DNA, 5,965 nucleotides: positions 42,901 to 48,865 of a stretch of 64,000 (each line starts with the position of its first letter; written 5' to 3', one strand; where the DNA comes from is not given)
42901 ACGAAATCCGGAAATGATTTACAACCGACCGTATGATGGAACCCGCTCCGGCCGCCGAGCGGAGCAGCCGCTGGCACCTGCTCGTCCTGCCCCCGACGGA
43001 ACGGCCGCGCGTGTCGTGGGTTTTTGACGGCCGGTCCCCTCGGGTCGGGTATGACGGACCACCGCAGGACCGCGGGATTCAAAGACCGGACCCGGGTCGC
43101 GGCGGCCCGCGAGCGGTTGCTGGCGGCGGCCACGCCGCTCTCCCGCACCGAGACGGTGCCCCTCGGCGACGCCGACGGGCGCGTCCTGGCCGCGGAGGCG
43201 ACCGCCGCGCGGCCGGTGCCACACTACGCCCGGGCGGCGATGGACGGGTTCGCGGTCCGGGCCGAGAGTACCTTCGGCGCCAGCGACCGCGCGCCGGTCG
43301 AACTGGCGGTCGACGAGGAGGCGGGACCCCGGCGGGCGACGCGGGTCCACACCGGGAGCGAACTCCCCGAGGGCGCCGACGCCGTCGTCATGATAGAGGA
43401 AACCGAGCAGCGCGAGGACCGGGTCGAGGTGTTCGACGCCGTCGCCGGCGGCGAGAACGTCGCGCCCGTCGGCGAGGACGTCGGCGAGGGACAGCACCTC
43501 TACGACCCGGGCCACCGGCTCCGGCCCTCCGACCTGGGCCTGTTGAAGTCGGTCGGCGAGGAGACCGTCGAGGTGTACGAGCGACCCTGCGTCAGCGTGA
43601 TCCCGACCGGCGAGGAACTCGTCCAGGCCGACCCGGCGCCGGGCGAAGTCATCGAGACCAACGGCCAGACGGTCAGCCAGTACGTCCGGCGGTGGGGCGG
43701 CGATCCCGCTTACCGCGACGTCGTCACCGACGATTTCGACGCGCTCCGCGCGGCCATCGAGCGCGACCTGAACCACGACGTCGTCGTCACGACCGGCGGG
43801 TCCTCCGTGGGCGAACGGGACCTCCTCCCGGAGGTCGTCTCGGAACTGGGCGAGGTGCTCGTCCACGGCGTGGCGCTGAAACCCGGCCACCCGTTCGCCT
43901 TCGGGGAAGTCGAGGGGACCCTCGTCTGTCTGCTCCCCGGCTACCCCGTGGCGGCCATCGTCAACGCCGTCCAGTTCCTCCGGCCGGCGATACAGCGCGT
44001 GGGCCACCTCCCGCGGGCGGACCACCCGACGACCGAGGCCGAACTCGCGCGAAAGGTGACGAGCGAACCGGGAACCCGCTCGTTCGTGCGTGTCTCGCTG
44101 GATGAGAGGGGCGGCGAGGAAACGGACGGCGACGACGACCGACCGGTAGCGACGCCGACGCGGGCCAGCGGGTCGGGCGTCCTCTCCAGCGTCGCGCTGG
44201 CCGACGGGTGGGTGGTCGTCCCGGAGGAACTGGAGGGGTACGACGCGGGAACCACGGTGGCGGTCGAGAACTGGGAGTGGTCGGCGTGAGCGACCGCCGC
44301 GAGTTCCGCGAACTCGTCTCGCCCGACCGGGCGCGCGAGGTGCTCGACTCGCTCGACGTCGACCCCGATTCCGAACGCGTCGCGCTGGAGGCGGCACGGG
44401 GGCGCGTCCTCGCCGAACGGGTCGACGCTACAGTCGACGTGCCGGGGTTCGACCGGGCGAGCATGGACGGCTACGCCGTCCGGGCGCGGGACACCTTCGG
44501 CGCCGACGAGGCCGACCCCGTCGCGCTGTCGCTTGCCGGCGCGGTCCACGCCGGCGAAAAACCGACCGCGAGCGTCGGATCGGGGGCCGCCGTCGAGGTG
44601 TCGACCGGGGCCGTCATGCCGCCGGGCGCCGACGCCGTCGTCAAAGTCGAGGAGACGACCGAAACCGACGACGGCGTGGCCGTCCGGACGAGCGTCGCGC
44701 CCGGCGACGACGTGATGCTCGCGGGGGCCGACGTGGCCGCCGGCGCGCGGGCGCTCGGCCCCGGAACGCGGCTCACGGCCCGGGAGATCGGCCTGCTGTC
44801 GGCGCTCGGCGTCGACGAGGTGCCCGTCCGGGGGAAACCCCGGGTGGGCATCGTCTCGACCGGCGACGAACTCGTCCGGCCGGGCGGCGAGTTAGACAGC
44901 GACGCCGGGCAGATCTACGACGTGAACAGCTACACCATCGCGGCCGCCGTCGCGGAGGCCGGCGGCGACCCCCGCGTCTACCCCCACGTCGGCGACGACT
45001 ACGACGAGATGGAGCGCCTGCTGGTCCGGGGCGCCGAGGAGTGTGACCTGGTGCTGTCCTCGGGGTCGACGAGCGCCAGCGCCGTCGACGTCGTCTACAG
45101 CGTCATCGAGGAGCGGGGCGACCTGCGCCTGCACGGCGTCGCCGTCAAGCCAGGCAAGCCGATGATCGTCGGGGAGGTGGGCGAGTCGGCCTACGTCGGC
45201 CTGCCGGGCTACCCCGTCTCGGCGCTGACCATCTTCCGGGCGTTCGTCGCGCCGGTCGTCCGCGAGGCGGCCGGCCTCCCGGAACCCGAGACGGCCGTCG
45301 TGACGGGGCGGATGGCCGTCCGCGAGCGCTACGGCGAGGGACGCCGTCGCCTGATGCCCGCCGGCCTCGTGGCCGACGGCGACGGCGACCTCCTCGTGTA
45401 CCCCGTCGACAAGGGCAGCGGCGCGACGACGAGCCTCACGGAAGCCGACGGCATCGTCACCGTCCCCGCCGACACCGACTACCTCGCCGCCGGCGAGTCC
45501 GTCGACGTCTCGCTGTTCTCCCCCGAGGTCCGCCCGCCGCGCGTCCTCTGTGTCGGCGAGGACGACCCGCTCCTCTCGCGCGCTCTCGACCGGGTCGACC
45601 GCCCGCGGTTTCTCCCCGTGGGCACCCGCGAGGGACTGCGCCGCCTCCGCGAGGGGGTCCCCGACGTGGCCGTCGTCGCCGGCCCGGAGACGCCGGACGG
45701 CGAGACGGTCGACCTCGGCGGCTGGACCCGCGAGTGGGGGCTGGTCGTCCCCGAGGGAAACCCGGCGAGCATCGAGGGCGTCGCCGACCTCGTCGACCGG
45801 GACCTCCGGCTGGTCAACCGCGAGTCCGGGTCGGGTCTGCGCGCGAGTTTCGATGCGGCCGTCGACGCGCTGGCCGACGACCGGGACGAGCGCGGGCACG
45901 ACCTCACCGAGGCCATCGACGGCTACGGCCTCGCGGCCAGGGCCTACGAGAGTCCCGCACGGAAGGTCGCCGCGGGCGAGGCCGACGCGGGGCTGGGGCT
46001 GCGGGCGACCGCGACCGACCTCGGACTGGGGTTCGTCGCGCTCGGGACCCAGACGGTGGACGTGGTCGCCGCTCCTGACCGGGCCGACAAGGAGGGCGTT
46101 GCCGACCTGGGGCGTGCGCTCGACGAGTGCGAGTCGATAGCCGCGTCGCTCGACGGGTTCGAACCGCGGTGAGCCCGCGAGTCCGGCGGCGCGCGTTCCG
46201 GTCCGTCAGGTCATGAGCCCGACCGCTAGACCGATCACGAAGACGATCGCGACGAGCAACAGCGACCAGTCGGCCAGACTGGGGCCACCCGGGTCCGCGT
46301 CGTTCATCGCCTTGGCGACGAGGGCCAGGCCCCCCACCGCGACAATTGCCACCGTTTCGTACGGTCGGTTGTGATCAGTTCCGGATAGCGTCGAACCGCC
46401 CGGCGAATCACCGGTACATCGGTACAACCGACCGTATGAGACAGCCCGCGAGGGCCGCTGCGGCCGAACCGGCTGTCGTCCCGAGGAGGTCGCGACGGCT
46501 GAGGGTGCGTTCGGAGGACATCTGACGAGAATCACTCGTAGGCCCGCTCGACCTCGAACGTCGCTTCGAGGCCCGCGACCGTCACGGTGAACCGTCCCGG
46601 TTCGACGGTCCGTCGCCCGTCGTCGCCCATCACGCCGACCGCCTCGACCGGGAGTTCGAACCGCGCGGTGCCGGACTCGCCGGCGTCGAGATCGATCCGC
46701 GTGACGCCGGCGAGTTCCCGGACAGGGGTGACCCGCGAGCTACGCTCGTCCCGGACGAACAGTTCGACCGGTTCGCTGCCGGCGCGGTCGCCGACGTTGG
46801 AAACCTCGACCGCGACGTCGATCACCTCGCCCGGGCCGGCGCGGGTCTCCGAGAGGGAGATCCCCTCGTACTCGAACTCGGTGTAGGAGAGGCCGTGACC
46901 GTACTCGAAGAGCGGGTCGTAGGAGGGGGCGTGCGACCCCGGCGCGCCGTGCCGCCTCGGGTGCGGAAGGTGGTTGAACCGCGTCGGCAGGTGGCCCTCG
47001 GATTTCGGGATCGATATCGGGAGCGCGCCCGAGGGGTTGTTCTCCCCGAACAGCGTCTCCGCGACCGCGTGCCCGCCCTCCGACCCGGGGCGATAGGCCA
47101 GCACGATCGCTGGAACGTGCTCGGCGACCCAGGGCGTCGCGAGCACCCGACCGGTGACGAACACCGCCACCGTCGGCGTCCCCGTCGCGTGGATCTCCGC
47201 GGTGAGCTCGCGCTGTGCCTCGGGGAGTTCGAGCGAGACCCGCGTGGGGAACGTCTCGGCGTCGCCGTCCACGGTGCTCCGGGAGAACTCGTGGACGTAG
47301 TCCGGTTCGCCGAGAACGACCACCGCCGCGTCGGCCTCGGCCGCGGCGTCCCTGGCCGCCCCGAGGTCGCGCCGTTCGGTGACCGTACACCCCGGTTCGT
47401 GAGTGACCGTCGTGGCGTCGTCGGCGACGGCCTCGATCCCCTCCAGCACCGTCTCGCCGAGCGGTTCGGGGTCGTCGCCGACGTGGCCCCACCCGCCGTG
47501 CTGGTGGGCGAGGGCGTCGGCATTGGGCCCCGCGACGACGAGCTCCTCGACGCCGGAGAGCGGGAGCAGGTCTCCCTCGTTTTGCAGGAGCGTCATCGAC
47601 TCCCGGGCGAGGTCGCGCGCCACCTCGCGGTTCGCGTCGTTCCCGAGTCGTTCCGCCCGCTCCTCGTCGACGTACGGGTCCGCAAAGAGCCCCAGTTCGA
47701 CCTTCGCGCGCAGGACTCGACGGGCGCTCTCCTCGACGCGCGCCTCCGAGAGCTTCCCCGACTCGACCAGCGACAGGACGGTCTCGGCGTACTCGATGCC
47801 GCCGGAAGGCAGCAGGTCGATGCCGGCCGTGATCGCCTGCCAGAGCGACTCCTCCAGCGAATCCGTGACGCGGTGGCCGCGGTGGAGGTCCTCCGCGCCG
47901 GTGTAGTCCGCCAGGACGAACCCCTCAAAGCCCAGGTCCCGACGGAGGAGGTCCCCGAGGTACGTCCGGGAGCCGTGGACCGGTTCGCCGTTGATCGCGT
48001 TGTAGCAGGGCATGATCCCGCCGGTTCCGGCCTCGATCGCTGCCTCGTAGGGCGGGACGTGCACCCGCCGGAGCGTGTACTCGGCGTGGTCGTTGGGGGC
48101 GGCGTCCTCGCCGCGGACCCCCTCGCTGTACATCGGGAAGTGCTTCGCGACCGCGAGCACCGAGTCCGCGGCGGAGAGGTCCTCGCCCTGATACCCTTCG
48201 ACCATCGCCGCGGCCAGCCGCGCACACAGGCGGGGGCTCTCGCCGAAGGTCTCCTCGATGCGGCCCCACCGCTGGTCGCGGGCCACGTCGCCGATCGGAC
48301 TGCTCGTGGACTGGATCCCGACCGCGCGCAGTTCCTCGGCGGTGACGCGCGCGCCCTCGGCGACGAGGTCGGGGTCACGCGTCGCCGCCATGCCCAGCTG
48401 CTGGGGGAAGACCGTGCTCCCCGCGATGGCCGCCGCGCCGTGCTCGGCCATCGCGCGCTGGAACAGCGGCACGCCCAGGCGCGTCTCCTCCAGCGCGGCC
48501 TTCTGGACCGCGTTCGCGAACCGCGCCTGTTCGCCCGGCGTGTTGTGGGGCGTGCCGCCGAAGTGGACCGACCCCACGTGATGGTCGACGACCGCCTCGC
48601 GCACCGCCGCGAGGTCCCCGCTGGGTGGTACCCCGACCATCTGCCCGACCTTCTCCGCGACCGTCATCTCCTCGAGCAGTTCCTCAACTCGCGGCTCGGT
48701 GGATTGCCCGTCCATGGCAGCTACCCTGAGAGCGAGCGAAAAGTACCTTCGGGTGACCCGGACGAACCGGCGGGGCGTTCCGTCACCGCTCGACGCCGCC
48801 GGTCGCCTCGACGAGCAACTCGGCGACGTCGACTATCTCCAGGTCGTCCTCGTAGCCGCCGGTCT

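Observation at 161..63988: Three related families of 74-108 bp hairpin MITE-like elements with 3-bp TCA/TGA target-site duplications, at very high density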

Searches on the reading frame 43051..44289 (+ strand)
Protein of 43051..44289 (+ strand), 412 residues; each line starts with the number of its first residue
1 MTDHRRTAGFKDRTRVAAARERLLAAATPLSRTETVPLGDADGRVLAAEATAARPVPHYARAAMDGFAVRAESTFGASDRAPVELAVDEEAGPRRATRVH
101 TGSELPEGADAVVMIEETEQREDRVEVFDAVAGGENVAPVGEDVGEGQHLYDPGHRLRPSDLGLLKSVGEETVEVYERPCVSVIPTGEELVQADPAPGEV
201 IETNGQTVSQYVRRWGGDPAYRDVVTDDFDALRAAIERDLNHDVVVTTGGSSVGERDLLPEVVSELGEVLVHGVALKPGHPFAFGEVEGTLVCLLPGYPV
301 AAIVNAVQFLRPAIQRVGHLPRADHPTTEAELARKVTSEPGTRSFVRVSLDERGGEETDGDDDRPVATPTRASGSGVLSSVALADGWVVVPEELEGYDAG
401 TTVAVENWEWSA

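Call 38: find_homologous_proteins(query=window:43051-44289:+, max_evalue=1e-60)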
Query window:43051-44289:+ (412 aa): 2815 proteins with E <= 1e-60 among 8000 candidates; the best 120 are listed.
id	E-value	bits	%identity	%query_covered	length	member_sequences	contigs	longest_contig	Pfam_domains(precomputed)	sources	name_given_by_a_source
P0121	1.0e-258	876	97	100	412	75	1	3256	PF03454.21,PF00994.30,PF03453.23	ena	-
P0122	4.3e-233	792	88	100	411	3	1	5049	PF03454.21,PF00994.30,PF03453.23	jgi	jgi:molybdopterin molybdotransferase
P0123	6.5e-210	715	81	100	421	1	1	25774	PF03454.21,PF00994.30,PF03453.23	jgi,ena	-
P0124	1.1e-207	708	79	100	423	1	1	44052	PF03454.21,PF00994.30,PF03453.23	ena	-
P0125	2.8e-203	694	79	100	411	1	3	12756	PF03454.21,PF00994.30,PF03453.23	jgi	jgi:molybdopterin molybdotransferase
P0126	9.5e-202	689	78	100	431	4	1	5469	PF03454.21,PF00994.30,PF03453.23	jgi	jgi:molybdopterin molybdotransferase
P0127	1.0e-200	685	78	100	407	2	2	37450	PF03454.21,PF00994.30,PF03453.23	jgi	-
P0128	3.0e-198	677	76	100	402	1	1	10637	PF03454.21,PF00994.30,PF03453.23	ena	-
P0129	7.2e-191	653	73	100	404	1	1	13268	PF03454.21,PF00994.30,PF03453.23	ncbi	-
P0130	4.4e-190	650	77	100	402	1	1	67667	PF03454.21,PF00994.30,PF03453.23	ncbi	ncbi:MAG: gephyrin-like molybdotransferase Glp [Halobacteriaceae archaeon]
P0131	1.8e-188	645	75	99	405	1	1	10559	PF03454.21,PF00994.30,PF03453.23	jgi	-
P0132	9.3e-187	639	75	100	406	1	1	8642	PF03454.21,PF00994.30,PF03453.23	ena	-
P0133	2.1e-186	638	75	100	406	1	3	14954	PF03454.21,PF00994.30,PF03453.23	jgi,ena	-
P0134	1.3e-185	635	75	100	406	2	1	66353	PF03454.21,PF00994.30,PF03453.23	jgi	-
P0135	1.4e-185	635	74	100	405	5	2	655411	PF03454.21,PF00994.30,PF03453.23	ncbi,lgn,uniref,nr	ncbi:molybdopterin molybdotransferase MoeA [Haloarcula salina]|uniref:Molybdopterin molybdotransfera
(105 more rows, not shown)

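Call 39: find_encoding_contigs(protein=P0121, flank=5000, max_places=3)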
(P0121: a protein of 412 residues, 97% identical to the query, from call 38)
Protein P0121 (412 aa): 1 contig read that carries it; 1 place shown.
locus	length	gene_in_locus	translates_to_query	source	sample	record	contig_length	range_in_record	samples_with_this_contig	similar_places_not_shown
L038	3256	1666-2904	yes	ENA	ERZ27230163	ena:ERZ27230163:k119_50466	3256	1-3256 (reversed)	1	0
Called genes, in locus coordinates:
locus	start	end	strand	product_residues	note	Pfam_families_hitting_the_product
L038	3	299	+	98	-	?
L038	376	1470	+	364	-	PF16983:MFS_MOT1, PF00916:Sulfate_transp (weak), PF16983:MFS_MOT1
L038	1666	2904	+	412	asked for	PF03453:MoeA_N, PF00994:MoCF_biosynth, PF03454:MoeA_C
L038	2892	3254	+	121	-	?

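Call 40: find_encoding_contigs(protein=P0122, flank=5000, max_places=3)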
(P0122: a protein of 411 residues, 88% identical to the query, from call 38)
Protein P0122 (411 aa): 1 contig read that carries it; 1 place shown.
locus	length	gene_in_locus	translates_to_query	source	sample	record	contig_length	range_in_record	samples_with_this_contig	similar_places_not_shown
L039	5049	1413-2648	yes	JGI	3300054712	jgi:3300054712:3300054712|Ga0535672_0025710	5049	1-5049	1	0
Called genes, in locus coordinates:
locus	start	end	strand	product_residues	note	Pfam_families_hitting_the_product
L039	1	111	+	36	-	?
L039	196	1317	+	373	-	PF16983:MFS_MOT1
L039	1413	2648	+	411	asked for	PF03453:MoeA_N, PF00994:MoCF_biosynth, PF03454:MoeA_C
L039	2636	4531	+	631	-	PF03453:MoeA_N, PF00994:MoCF_biosynth, PF03454:MoeA_C, PF03466:LysR_substrate (faint), PF12727:PBP_like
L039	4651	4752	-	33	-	-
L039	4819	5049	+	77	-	?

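Call 41: find_encoding_contigs(protein=P0123, flank=6000, max_places=3)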
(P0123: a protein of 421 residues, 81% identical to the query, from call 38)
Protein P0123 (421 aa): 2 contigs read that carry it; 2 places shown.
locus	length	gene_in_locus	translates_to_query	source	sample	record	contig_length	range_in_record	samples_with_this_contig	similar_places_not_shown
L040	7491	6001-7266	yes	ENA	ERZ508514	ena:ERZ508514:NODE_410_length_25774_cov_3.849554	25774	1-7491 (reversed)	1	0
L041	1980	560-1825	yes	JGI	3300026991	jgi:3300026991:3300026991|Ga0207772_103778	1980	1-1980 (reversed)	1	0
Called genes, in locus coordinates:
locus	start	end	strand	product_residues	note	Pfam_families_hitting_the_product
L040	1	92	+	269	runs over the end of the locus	PF00528:BPD_transp_1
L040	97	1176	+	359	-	PF00005:ABC_tran, PF13304:AAA_21 (faint), PF08402:TOBE_2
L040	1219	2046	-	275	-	PF00005:ABC_tran, PF13304:AAA_21 (faint)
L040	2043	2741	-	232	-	PF00528:BPD_transp_1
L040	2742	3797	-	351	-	PF12849:PBP_like_2, PF13531:SBP_bac_11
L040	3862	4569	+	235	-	PF00126:HTH_1 (weak), PF08402:TOBE_2 (faint), PF03459:TOBE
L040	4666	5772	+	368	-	PF16983:MFS_MOT1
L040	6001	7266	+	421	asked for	PF03453:MoeA_N, PF00994:MoCF_biosynth, PF03454:MoeA_C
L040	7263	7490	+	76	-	?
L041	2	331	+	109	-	?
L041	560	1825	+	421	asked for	PF03453:MoeA_N, PF00994:MoCF_biosynth, PF03454:MoeA_C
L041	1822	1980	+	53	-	?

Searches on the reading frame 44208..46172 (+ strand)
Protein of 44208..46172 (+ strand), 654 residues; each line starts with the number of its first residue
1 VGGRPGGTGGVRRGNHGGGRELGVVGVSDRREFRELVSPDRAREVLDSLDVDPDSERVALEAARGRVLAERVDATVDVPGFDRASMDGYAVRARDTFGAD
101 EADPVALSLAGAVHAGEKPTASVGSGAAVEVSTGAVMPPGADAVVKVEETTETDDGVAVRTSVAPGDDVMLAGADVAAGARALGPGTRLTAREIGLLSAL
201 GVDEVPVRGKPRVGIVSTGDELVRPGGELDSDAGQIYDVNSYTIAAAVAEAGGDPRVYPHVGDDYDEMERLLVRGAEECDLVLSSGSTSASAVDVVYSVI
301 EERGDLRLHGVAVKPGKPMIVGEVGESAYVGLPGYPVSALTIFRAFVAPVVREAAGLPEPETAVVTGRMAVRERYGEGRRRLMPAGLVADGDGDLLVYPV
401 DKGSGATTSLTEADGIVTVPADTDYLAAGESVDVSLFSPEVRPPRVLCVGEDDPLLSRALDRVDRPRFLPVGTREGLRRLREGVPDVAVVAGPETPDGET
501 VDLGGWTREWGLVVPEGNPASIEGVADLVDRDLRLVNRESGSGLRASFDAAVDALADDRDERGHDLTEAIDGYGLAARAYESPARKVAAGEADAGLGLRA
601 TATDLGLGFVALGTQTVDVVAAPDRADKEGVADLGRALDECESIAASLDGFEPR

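Call 99: search_protein_families(library=pfam, proteins=[window:44208-46172:+], max_evalue=0.000001)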
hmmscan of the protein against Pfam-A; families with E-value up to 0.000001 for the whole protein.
window:44208-46172:+ (654 aa): 4 families
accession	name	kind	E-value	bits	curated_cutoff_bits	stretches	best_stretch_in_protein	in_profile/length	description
PF03453.22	MoeA_N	-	4.2e-42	144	30.8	1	38-201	2-160/160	MoeA N-terminal region (domain I and II)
PF12727.12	PBP_like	-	9.2e-28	97.2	27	1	471-636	18-190/193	PBP superfamily domain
PF00994.29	MoCF_biosynth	-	1.2e-27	96.8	26.6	1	214-352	1-143/144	Probable molybdopterin binding domain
PF03454.20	MoeA_C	-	4.5e-17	62.5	22.1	1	367-437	2-72/72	MoeA C-terminal region (domain IV)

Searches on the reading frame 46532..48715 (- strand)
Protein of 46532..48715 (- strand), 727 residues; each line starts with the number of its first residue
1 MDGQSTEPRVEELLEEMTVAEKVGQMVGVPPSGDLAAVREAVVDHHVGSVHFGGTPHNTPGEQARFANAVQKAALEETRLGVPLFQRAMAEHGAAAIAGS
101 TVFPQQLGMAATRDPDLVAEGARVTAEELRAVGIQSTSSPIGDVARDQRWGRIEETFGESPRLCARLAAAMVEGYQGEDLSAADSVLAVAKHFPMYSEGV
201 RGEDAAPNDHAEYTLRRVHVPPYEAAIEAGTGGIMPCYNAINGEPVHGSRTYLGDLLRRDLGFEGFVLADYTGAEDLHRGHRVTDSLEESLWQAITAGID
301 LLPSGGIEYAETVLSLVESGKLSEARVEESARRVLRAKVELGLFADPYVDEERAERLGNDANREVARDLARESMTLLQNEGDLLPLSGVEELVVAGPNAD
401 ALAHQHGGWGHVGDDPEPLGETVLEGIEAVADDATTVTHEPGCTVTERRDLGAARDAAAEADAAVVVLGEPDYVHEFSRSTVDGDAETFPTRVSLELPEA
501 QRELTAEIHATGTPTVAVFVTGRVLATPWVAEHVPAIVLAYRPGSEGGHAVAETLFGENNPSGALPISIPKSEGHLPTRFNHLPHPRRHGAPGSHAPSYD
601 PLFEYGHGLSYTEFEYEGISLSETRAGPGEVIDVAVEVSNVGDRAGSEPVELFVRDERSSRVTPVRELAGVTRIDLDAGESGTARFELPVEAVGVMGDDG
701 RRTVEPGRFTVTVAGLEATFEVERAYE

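Call 12: search_protein_families(library=ncbifam, proteins=[window:46532-48715:-], max_evalue=0.00001)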
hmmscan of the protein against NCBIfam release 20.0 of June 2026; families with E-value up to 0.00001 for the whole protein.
window:46532-48715:- (727 aa): 8 families
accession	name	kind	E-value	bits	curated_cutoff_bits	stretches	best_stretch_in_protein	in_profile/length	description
NF052331.1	Bet13-16Glucosase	equivalog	9.2e-137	457.2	1330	1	4-714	10-734/750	exo-beta-d-1,3/1,6-glucosidase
NF052329.1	XyloArabinsidase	equivalog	5.2e-133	444.7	1050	1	7-719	3-721/750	beta-xylosidase/alpha-l-arabinosidase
NF011678.0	PRK15098.1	equivalog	6.6e-131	438.2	666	1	8-715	36-751/765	beta-glucosidase BglX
NF041579.1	betaxyl_Flavo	equivalog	1.1e-115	387.5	1350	1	66-714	50-700/716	beta-xylosidase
NF041776.1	xylosidase_Xyl3A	equivalog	5.9e-95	318.9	1250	2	77-453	40-432/846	xylan 1,4-beta-xylosidase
NF041610.1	alph_arabinopyran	equivalog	6.9e-56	189.8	1300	1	99-714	57-639/738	exo-alpha-(1->6)-L-arabinopyranosidase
NF052330.1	BetGlucosiCelf0468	equivalog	1.8e-50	172.1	1300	2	435-713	533-807/817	beta-d-glucosidase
NF003740.0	PRK05337.1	equivalog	4e-13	49.2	207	1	109-331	91-308/340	beta-N-acetylhexosaminidase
